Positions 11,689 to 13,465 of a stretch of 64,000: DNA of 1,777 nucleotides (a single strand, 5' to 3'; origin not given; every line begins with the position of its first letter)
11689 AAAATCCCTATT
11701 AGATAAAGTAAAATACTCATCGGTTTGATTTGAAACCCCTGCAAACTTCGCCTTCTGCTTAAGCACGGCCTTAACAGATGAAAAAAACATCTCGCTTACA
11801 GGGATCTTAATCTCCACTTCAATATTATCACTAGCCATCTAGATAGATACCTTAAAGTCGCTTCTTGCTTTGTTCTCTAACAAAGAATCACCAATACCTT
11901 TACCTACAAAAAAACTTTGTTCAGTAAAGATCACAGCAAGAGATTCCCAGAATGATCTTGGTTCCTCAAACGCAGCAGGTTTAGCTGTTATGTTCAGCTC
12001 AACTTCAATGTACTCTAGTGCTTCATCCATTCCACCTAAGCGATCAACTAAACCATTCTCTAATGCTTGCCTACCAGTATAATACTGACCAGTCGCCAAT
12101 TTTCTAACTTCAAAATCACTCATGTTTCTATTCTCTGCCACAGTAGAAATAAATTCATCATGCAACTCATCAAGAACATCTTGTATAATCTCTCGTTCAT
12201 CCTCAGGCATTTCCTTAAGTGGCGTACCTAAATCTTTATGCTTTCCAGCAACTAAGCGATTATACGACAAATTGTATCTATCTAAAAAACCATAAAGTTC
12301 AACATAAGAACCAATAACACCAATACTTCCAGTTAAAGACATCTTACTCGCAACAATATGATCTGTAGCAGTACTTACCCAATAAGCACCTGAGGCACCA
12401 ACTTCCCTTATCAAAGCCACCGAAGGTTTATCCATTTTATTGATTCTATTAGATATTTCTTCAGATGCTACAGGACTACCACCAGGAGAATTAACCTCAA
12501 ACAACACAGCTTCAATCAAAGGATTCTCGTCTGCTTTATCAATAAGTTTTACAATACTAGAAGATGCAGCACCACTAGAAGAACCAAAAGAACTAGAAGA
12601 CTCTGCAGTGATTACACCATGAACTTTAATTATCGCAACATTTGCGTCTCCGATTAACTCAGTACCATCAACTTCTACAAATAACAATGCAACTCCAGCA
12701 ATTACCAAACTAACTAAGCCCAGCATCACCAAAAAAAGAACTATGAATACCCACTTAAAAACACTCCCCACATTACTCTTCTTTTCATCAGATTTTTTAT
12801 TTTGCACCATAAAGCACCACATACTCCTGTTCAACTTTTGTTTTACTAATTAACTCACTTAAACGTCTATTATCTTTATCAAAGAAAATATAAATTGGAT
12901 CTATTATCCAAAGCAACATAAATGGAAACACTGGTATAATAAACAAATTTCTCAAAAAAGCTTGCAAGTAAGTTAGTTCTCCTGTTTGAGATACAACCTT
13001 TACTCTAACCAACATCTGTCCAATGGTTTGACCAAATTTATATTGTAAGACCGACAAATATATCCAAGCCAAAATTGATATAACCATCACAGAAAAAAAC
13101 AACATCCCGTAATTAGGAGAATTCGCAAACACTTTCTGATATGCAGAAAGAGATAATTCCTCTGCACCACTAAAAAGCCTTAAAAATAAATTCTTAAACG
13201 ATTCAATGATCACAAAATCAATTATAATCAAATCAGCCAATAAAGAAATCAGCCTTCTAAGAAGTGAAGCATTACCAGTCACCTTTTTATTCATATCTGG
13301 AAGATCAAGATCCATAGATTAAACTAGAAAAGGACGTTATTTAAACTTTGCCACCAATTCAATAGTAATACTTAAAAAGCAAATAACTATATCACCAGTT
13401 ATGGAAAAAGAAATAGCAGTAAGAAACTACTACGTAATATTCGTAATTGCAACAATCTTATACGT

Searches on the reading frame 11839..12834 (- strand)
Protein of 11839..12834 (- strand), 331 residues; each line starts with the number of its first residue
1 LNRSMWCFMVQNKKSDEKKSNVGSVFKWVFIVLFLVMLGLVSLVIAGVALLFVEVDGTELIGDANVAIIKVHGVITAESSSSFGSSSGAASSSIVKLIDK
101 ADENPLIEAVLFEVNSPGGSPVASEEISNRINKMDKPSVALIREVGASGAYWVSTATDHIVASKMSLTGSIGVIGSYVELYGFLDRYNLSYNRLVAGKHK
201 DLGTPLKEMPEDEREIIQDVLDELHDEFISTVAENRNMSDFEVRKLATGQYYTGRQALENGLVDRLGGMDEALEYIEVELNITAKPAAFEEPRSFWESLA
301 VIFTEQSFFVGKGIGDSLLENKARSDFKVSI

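Call 13: search_protein_families(library=pfam, proteins=[window:11839-12834:-], max_evalue=0.001)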
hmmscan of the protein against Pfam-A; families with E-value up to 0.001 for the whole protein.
window:11839-12834:- (331 aa): 2 families
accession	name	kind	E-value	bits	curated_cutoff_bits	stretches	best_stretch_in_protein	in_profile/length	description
PF01343.23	Peptidase_S49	-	3.8e-43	147.6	24.9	1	132-281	3-152/154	Peptidase family S49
PF25145.1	NfeD1b_N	-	5.8e-07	29.7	40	1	97-175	22-99/189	NfeD1b, N-terminal domain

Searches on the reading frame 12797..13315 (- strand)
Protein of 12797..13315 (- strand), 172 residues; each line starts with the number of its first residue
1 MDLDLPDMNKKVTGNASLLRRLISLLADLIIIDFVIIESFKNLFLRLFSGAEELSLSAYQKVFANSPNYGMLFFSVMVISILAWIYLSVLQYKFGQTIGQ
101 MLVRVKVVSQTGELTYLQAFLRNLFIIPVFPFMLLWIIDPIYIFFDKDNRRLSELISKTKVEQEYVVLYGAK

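Call 13: search_protein_families(library=pfam, proteins=[window:12797-13315:-], max_evalue=0.001)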
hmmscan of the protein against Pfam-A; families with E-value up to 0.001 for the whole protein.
window:12797-13315:- (172 aa): 1 family
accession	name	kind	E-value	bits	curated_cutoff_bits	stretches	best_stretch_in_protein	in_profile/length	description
PF06271.18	RDD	-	3.4e-16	60.2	24.1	1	16-153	2-132/137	RDD family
